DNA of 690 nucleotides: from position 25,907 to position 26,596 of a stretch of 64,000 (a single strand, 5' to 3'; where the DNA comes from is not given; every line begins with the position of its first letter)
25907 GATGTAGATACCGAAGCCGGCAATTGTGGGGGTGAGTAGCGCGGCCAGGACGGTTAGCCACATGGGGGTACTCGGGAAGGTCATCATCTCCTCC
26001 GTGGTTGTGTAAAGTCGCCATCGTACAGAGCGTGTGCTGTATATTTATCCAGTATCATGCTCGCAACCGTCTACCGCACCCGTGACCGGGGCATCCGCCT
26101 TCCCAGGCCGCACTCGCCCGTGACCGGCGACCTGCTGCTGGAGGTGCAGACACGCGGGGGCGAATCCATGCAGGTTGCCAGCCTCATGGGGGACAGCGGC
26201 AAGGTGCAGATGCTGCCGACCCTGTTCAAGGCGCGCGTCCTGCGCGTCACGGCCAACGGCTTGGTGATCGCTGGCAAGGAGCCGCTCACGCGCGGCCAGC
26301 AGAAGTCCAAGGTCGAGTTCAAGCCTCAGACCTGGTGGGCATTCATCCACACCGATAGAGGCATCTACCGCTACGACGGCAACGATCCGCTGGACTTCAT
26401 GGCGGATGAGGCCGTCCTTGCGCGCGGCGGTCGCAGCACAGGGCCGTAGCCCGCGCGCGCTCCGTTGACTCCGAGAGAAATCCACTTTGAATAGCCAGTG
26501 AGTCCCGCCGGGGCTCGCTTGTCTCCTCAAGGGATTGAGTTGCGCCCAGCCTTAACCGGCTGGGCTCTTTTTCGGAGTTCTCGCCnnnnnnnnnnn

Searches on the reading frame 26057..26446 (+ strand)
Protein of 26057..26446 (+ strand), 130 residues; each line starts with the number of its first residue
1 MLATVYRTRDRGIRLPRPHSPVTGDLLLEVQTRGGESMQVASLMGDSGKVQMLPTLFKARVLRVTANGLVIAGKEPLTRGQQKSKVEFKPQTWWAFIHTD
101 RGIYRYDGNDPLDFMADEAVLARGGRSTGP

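Call 29: search_protein_families(library=phrogs, proteins=[window:26057-26446:+], max_evalue=0.001)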
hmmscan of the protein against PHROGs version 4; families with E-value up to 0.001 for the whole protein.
window:26057-26446:+ (130 aa): 0 families

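Call 82: search_dna_similar(query=window:26057-26446:+, collection=plasmids, mode=protein, max_evalue=1, max_rows=25)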
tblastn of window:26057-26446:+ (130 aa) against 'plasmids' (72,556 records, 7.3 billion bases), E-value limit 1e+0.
Records with a match: 2; places in all: 2; records where one place covers at least 80% of the query: 0.
Best place of each record, by identity: <60% 2.
By first word of the organism name: Thauera 1; Variovorax 1.
By predicted mobility (MOB-suite, as given by PLSDB): non-mobilizable 2.
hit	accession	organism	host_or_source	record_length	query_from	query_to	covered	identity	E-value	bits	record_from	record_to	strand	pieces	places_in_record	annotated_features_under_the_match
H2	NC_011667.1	Thauera aminoaromatica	-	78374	1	95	73%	29.7%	8e-1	36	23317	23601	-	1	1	hypothetical protein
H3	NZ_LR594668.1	Variovorax sp. SRS16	linuron-contaminated soil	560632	24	99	58%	31.0%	2e-1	38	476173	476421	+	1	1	hypothetical protein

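Call 83: search_dna_similar(query=window:26057-26446:+, collection=phages, mode=protein, max_evalue=1, max_rows=25)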
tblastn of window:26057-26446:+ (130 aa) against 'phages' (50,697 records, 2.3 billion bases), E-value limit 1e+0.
No match.

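Call 90: get_annotated_region(hit=H3, flank=4000)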
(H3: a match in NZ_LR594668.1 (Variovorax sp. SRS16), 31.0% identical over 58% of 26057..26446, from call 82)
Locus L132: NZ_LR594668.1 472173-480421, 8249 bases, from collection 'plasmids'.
description: Variovorax sp. SRS16 plasmid 3
organism: Variovorax sp. SRS16 (NCBI taxid 282217)
taxonomy: Bacteria; Pseudomonadota; Betaproteobacteria; Burkholderiales; Comamonadaceae; Variovorax; Variovorax sp. SRS16
host: -; source: linuron-contaminated soil; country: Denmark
typing (MOB-suite, as given by PLSDB): non-mobilizable
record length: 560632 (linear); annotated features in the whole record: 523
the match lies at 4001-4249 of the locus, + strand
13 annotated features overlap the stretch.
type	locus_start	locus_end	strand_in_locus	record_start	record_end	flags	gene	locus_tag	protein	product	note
CDS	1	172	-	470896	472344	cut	-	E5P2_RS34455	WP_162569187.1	IS1182 family transposase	-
CDS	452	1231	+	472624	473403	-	-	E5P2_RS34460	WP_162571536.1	SDR family oxidoreductase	-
CDS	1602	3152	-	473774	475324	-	-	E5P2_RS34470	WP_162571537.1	recombinase family protein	GO:0006310 - DNA recombination [Evidence IEA]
CDS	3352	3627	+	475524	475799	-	-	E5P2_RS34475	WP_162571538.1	hypothetical protein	-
CDS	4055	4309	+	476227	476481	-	-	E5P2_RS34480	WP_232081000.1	hypothetical protein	-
CDS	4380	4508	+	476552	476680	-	-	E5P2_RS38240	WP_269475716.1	hypothetical protein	-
CDS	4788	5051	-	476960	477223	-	-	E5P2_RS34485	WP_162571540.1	hypothetical protein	-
CDS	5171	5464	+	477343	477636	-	-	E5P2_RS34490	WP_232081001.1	hypothetical protein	-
CDS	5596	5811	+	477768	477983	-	-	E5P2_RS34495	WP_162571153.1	hypothetical protein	-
CDS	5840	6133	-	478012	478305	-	-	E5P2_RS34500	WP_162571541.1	addiction module antidote protein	-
CDS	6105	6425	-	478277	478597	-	-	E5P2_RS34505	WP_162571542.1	type II toxin-antitoxin system RelE/ParE family toxin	GO:0008219 - cell death [Evidence IEA]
CDS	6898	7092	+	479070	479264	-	-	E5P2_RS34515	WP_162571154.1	hypothetical protein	-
CDS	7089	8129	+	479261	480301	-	-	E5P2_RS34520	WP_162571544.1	Fic family protein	-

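Call 112: search_solved_structures(query=A5, max_evalue=10)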
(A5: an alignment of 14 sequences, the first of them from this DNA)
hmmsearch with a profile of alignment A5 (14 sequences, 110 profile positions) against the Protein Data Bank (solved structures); distinct sequences matched with E-value up to 10: 5.
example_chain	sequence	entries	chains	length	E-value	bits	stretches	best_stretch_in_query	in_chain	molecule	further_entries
4ylf_A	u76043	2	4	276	0.42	14.1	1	3-62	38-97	Dihydroorotate dehydrogenase B (NAD(+)), electron transfer subunit homolog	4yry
5wuj_B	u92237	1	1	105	0.7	13.4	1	44-81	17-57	Flagellar motor switch protein FliG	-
8r5o_T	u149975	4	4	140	1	12.8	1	20-67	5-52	PTAC18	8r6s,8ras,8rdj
3u7z_A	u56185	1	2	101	1.1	12.7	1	69-103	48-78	putative metal binding protein RUMGNA_00854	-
8s80_A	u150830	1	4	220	1.5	12.3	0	3-55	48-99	S-layer protein sap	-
